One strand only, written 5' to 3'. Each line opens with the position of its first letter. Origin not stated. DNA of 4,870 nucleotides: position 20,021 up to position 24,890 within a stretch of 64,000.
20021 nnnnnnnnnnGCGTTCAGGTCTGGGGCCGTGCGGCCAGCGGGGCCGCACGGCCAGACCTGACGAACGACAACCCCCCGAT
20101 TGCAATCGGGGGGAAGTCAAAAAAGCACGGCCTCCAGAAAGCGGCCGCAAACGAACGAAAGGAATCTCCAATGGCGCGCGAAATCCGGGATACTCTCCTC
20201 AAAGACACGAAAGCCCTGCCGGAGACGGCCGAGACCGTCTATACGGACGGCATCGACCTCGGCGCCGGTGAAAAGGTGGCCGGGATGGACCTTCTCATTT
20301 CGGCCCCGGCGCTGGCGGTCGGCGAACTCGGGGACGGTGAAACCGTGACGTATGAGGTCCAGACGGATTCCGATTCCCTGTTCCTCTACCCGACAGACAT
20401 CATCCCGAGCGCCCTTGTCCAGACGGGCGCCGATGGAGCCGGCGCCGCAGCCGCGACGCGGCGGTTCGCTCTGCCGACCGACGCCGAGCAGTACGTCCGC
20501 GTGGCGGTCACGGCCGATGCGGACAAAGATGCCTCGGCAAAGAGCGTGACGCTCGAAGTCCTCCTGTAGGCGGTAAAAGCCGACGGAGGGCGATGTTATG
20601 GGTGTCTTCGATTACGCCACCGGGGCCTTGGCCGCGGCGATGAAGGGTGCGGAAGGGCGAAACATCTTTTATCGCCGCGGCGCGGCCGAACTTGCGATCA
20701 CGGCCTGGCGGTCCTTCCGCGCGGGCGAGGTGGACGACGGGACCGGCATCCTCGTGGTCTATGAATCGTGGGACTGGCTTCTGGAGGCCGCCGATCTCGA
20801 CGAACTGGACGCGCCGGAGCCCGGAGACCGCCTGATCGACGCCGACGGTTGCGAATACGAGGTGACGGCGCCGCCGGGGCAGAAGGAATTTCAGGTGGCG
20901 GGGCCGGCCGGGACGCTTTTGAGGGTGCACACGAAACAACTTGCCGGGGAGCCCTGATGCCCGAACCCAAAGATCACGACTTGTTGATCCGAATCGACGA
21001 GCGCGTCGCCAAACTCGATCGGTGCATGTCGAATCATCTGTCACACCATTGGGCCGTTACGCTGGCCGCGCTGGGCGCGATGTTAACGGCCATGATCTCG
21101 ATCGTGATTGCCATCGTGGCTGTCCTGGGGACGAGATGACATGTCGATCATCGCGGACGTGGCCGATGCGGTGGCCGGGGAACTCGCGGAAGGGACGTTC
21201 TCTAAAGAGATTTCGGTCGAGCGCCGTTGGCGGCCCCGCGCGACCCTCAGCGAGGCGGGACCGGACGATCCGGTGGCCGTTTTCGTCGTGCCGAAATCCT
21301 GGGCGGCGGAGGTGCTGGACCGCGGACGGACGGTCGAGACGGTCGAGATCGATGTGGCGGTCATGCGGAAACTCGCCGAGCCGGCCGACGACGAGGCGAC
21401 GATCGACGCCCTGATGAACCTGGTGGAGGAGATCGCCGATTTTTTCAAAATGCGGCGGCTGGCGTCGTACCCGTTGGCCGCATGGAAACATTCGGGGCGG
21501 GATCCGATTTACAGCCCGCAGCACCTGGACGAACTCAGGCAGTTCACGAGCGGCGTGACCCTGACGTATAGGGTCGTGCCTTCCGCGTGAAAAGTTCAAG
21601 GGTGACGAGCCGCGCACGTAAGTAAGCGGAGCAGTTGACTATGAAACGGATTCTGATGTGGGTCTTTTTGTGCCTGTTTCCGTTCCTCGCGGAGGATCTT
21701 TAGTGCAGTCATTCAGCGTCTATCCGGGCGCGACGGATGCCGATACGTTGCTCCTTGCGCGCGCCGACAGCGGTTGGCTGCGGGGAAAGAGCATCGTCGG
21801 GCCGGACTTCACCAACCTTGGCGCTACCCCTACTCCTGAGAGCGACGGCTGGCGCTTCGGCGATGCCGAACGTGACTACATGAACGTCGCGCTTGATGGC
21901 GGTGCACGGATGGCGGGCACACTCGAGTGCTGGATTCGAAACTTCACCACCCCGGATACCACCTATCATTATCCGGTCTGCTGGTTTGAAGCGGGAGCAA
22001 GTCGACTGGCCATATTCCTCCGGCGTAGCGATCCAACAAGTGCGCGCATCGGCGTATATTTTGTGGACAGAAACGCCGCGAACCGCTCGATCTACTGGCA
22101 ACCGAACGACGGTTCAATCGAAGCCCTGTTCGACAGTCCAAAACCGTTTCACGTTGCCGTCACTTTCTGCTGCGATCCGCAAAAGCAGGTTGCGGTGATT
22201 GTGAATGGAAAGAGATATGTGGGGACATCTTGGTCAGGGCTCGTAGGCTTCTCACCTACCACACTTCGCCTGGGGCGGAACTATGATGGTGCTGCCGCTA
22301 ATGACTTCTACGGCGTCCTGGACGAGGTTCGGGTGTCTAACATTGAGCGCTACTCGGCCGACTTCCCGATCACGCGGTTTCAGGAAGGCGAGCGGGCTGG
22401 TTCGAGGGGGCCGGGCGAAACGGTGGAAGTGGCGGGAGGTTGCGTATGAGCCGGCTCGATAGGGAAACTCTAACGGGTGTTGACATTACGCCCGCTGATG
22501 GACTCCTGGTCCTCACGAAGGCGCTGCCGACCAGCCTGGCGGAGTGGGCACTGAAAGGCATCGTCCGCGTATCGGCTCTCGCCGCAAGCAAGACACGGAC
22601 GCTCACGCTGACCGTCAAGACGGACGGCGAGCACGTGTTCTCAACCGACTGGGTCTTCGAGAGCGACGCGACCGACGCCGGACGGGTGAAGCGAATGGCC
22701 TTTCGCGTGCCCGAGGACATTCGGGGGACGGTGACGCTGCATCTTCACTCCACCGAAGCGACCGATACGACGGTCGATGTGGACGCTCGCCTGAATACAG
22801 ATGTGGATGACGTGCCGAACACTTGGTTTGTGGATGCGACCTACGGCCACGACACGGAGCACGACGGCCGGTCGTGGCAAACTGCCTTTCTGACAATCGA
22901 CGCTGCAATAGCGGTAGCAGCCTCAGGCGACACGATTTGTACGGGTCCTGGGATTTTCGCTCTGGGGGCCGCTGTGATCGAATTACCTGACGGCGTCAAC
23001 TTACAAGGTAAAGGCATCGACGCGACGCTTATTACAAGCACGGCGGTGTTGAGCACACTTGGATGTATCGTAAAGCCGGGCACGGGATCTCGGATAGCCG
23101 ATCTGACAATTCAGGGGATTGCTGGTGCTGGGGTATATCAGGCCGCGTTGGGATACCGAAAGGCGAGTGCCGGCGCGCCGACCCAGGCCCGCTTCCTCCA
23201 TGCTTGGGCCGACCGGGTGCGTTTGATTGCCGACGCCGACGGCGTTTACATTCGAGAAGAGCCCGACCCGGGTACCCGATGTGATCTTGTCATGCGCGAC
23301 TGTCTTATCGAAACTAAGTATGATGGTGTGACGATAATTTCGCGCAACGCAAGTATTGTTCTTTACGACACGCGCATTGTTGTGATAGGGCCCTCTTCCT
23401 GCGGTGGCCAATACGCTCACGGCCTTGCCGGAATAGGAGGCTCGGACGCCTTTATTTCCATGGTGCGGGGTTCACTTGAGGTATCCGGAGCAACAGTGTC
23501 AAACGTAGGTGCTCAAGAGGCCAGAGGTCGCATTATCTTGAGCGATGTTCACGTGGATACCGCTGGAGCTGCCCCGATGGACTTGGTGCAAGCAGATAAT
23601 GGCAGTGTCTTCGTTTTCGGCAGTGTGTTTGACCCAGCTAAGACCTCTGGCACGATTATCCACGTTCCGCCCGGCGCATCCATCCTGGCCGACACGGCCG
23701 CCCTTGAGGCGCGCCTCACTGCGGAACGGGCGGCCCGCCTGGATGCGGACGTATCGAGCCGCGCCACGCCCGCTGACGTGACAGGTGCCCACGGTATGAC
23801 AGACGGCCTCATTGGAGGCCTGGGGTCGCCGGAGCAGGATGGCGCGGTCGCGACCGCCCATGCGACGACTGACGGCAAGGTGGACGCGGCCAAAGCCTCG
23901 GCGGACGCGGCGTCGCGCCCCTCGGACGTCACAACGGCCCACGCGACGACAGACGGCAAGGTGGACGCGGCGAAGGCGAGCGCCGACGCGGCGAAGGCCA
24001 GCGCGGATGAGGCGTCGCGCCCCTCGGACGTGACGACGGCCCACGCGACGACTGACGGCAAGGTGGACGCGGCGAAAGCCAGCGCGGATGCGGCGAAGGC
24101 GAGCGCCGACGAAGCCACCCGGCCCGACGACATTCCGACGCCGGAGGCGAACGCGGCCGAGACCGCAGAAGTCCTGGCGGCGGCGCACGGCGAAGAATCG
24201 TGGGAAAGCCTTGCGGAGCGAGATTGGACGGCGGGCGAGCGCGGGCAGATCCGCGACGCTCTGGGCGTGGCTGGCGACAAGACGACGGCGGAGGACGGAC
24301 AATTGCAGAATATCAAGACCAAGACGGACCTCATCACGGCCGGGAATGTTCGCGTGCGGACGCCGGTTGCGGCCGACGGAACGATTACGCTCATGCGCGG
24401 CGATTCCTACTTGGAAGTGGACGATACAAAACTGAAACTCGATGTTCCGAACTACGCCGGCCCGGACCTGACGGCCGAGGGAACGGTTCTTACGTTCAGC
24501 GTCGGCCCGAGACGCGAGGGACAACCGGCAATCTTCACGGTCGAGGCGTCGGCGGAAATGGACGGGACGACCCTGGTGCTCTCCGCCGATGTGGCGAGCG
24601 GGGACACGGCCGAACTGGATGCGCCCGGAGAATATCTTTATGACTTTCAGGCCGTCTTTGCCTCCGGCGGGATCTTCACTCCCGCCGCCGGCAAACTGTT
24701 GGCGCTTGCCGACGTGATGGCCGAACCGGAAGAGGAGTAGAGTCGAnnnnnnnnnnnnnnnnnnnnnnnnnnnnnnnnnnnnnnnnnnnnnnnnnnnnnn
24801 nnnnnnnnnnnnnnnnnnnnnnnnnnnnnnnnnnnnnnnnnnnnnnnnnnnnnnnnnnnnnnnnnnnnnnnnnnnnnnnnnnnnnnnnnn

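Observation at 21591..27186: Glycan-active cassette (LamG lectin, beta-helix tailspike, GT-GT-methyltransferase, second methyltransferase) inserted between head-tail joining genes and the tail-tube gene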

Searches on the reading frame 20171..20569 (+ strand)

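Call 3: search_protein_families(library=pfam, proteins=[window:20171-20569:+], max_evalue=0.1)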
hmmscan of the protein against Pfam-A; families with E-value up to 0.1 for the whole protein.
window:20171-20569:+ (132 aa): 1 family
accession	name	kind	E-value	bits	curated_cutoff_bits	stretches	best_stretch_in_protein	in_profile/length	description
PF21190.3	Bbp16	-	0.015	16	27.1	1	19-114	8-100/115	Bbp16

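Call 4: search_protein_families(library=phrogs, proteins=[window:20171-20569:+], max_evalue=0.01)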
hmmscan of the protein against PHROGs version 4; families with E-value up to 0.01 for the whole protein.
window:20171-20569:+ (132 aa): 0 families

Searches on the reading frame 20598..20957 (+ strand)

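Call 3: search_protein_families(library=pfam, proteins=[window:20598-20957:+], max_evalue=0.1)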
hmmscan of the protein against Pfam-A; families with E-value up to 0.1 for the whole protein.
window:20598-20957:+ (119 aa): 1 family
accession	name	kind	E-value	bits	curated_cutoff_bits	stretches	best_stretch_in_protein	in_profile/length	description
PF25138.1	Phage_H_T_join_3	-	1.1e-16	61.4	27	1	4-116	4-122/125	Phage head-tail joining protein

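Call 4: search_protein_families(library=phrogs, proteins=[window:20598-20957:+], max_evalue=0.01)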
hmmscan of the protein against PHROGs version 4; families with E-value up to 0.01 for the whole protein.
window:20598-20957:+ (119 aa): 0 families

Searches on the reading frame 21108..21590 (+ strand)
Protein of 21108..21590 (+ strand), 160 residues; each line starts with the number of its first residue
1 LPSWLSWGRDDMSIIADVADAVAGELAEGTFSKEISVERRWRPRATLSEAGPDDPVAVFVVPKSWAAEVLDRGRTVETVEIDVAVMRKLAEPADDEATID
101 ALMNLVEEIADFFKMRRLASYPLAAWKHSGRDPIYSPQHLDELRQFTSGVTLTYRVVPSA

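Call 3: search_protein_families(library=pfam, proteins=[window:21108-21590:+], max_evalue=0.1)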
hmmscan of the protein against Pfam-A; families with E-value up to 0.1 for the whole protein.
window:21108-21590:+ (160 aa): 0 families

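Call 4: search_protein_families(library=phrogs, proteins=[window:21108-21590:+], max_evalue=0.01)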
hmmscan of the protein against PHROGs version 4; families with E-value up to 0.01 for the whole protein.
window:21108-21590:+ (160 aa): 0 families

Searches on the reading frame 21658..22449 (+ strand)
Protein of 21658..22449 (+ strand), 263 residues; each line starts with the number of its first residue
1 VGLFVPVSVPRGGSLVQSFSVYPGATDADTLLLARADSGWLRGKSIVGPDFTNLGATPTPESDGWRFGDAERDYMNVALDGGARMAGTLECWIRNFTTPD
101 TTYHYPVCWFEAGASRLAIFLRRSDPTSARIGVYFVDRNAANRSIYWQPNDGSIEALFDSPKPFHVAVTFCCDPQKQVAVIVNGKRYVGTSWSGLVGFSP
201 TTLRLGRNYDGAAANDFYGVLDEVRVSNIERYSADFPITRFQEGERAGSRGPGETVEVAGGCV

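Call 3: search_protein_families(library=pfam, proteins=[window:21658-22449:+], max_evalue=0.1)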
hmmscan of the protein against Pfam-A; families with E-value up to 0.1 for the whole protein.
window:21658-22449:+ (263 aa): 1 family
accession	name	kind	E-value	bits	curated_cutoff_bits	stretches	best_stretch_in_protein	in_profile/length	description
PF13385.13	Laminin_G_3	-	5.3e-06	27.1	27.6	1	88-231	20-145/151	Concanavalin A-like lectin/glucanases superfamily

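Call 4: search_protein_families(library=phrogs, proteins=[window:21658-22449:+], max_evalue=0.01)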
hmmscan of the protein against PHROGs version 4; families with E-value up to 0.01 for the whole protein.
window:21658-22449:+ (263 aa): 1 family
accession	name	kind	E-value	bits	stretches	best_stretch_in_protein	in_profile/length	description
phrog_3545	-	unknown function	0.0014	17.7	1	75-236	804-969/1115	-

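Call 8: search_protein_families(library=ncbifam, proteins=[window:21658-22449:+], max_evalue=0.01)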
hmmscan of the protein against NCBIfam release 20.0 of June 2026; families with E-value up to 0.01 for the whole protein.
window:21658-22449:+ (263 aa): 0 families

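Call 70: search_solved_structures(query=window:21658-22449:+, max_evalue=1)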
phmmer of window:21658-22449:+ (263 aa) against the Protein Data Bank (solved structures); distinct sequences matched with E-value up to 1: 4.
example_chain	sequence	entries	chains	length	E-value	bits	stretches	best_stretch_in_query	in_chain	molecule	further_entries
4dqa_A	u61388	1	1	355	0.00088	21.5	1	163-232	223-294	uncharacterized protein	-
2j23_A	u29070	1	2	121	0.44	12.6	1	9-89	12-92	THIOREDOXIN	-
5m99_B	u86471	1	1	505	0.45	12.6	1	102-199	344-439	Alpha-amylase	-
5m99_A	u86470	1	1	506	0.45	12.6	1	102-199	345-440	Alpha-amylase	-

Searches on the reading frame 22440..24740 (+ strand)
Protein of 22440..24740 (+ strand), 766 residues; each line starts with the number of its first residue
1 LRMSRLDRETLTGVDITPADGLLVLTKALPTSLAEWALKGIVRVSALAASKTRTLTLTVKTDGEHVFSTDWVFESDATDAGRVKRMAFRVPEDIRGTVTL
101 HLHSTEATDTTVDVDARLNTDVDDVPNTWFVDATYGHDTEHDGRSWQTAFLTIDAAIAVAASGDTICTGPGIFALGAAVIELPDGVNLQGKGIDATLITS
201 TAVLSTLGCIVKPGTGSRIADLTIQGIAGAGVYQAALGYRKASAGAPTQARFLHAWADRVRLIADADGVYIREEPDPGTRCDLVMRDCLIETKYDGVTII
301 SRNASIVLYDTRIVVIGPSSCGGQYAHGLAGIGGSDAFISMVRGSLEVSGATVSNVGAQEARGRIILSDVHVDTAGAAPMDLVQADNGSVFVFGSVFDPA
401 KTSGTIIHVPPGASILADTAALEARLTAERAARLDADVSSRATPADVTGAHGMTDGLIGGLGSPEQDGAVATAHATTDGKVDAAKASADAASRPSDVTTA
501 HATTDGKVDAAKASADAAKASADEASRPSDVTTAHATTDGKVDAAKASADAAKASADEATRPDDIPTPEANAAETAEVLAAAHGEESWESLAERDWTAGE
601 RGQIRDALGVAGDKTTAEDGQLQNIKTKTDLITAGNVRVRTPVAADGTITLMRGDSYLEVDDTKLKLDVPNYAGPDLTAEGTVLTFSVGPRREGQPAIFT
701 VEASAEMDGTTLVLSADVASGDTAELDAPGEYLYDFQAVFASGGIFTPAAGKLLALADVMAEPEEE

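Call 3: search_protein_families(library=pfam, proteins=[window:22440-24740:+], max_evalue=0.1)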
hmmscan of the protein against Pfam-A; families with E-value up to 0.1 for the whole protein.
window:22440-24740:+ (766 aa): 0 families

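Call 4: search_protein_families(library=phrogs, proteins=[window:22440-24740:+], max_evalue=0.01)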
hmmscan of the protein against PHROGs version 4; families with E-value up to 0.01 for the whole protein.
window:22440-24740:+ (766 aa): 1 family
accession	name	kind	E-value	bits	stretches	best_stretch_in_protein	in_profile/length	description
phrog_17885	-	tail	0.00041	19.4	1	127-202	64-136/1002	tail fiber protein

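Call 8: search_protein_families(library=ncbifam, proteins=[window:22440-24740:+], max_evalue=0.01)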
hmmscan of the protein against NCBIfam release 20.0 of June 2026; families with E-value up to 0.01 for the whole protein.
window:22440-24740:+ (766 aa): 1 family
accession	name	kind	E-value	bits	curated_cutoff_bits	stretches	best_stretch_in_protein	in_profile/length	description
NF047854.1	LIC10774_subfam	equivalog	0.00011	21.2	380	1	112-191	45-124/358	LIC10774/LIC10365 family surface protein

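Call 46: find_homologous_proteins(query=window:22440-24740:+)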
Query window:22440-24740:+ (766 aa): 6 proteins with E <= 0.001 among 8000 candidates.
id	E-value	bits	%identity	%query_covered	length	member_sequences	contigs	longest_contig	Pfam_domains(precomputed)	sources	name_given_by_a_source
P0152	0.0e+0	1638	100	100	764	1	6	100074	-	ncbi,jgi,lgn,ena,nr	ncbi:MAG TPA: hypothetical protein VM219_09030 [Phycisphaerae bacterium]|nr:hypothetical protein [Ph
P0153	0.0e+0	1050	94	68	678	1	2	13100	-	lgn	-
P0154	2.6e-74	269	39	65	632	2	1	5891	-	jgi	-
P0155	2.2e-29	121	60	16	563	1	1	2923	-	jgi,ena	-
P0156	3.4e-15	74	73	6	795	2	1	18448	-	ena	-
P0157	7.8e-15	73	36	15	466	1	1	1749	-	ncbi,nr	ncbi:MAG: hypothetical protein NTX87_11040, partial [Planctomycetota bacterium]|nr:hypothetical prot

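Call 49: find_encoding_contigs(protein=P0154, flank=10000, max_places=2)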
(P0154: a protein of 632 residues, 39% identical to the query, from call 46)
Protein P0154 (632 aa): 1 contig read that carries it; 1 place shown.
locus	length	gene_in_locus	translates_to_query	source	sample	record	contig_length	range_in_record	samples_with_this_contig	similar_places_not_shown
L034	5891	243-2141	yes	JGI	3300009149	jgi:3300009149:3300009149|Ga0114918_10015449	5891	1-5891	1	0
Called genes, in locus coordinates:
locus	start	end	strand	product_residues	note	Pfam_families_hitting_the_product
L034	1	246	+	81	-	?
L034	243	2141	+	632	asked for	-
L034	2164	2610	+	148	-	-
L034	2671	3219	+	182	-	-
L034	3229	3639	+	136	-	-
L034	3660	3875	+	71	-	-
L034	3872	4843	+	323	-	-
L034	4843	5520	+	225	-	-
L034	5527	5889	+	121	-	?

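Call 68: predict_structure(alignment_id=A6)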
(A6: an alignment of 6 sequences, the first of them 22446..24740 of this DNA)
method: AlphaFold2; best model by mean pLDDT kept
length: 764 residues; sequences in the alignment: 6
mean_pLDDT: 34.3   pTM: 0.25
mean pLDDT of the five models: 34.3, 34.2, 32.0, 31.8, 29.2
residues with pLDDT >= 90: 0; 70-90: 44; 50-70: 64; < 50: 656
segments of 3 or more residues with pLDDT < 50: 1-3, 75-79, 118-424, 426-764
pLDDT, mean of each block of 10 residues (from residue 1): 55 75 71 57 61 80 78 52 62 77 70 54 30 23 28 31 25 27 26 24 27 28 23 21 22 25 24 26 28 27 28 27 23 22 23 22 21 22 22 24 23 31 44 38 31 29 30 32 41 36 42 46 36 34 40 30 27 32 32 36 30 23 23 24 21 25 26 26 30 33 30 30 24 25 25 27 31
secondary structure, 60 per line:
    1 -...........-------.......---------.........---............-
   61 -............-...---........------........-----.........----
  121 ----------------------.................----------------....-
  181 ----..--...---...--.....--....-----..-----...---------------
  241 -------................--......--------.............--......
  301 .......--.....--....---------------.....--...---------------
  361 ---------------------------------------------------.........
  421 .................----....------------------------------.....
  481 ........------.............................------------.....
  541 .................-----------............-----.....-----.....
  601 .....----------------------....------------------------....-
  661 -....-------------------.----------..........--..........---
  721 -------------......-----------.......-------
elements in order (helices of 4 or more, strands of 3 or more residues): E2-12 E20-26 E36-44 E48-59 E62-73 E81-88 E95-102 E108-116 H143-159 E176-179 E195-197 H200-204 E207-210 E223-225 H248-257 E258-263 E266-271 E280-292 E295-307 E310-314 E317-320 E336-340 E343-345 H412-437 H442-445 H476-488 H495-523 H536-557 H569-580 H586-590 H596-605 H628-631 E656-659 E662-665 E696-705 E708-717 H734-739 H751-757

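Call 87: find_encoding_contigs(protein=P0153, flank=10000, max_places=2)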
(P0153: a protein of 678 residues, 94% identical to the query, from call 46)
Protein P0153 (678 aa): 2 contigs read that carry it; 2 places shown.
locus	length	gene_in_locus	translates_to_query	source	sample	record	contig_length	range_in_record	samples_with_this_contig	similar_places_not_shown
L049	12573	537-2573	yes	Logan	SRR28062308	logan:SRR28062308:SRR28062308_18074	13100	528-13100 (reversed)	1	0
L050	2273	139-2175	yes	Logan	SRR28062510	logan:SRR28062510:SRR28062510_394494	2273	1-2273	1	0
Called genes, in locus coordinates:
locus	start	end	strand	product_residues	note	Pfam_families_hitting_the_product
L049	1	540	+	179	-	?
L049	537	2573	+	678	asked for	-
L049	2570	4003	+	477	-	-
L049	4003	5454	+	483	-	PF04860:Phage_portal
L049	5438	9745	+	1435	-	PF01068:DNA_ligase_A_M, PF14550:Peptidase_S78_2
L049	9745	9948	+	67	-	-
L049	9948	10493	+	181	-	-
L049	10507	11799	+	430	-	-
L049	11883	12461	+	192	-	-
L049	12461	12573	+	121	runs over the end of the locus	-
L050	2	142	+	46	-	?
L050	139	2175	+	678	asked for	-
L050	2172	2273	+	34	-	?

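Call 99: search_protein_families(library=pfam, proteins=[P0154, P0155, P0156, P0157], max_evalue=5)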
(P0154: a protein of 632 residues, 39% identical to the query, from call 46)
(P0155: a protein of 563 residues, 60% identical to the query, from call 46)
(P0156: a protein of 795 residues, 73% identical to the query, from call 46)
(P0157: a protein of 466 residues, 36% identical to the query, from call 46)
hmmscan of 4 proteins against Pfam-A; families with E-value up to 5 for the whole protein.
P0154 (632 aa): 1 family
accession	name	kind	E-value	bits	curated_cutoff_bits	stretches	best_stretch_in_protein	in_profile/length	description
PF01095.25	Pectinesterase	-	0.16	11.1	27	1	163-202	30-69/298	Pectinesterase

P0155 (563 aa): 1 family
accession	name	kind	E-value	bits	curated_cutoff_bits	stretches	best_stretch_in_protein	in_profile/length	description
PF10152.14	CCDC53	-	4.6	8.1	24.6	0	264-345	20-98/147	Subunit CCDC53 of WASH complex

P0156 (795 aa): 1 family
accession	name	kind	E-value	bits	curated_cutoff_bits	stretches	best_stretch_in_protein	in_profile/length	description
PF21848.1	DUF6907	-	1.7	9.6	26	1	155-242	28-112/116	Domain of unknown function (DUF6907)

P0157 (466 aa): 1 family
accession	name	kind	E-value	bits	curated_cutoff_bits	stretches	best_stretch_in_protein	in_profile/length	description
PF07660.19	STN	-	0.085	13.1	28.4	1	244-265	15-37/52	Secretin and TonB N terminus short domain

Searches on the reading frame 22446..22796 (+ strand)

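Call 99: search_protein_families(library=pfam, proteins=[window:22446-22796:+], max_evalue=5)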
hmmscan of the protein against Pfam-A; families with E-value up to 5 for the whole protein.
window:22446-22796:+ (117 aa): 1 family
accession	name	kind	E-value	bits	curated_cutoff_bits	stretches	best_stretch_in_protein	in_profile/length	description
PF23215.1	WD_LRWD1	-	0.046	13.1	30.7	1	53-100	72-118/388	Leucine-rich repeat and WD repeat-containing protein 1, WD domain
